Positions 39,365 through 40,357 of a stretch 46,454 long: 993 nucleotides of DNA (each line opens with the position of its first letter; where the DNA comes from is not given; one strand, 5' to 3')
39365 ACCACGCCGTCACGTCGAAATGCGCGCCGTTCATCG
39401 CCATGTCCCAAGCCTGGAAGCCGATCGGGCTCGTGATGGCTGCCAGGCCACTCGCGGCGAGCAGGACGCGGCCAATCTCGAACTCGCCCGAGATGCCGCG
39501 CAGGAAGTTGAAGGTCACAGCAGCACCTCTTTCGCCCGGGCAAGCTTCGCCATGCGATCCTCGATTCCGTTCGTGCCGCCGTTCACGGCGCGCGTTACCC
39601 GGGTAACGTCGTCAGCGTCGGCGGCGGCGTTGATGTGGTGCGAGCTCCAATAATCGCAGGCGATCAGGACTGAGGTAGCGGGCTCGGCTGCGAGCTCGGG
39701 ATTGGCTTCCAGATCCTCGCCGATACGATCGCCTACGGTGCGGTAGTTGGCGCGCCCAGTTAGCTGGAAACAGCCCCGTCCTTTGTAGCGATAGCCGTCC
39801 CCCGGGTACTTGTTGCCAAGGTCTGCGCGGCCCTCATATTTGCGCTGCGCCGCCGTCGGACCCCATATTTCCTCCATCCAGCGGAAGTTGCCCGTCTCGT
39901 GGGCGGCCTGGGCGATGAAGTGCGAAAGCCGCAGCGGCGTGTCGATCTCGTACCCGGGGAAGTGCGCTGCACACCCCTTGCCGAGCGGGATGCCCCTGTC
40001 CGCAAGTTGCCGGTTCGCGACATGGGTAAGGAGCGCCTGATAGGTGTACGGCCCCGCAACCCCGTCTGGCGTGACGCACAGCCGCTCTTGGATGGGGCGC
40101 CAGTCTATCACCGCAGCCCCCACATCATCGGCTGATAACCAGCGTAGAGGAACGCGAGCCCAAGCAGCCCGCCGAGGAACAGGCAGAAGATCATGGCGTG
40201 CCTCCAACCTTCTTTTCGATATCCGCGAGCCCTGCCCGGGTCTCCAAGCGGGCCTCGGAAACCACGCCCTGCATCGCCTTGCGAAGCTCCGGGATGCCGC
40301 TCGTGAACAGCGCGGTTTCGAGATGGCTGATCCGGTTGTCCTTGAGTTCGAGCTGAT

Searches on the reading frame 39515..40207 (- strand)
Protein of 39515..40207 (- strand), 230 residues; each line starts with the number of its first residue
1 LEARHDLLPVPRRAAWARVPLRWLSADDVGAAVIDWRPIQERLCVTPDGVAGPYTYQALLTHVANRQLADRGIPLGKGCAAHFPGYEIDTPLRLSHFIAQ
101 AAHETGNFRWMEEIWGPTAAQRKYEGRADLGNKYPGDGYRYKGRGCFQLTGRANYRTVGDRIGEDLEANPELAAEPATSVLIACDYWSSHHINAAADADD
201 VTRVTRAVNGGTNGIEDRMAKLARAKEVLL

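Call 75: search_protein_families(library=pfam, proteins=[window:39515-40207:-], max_evalue=0.01)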
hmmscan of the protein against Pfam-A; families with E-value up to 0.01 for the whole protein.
window:39515-40207:- (230 aa): 1 family
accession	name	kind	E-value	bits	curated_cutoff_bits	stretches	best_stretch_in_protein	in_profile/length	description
PF00182.24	Glyco_hydro_19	-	1.4e-07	32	25.5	1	95-191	54-158/232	Chitinase class I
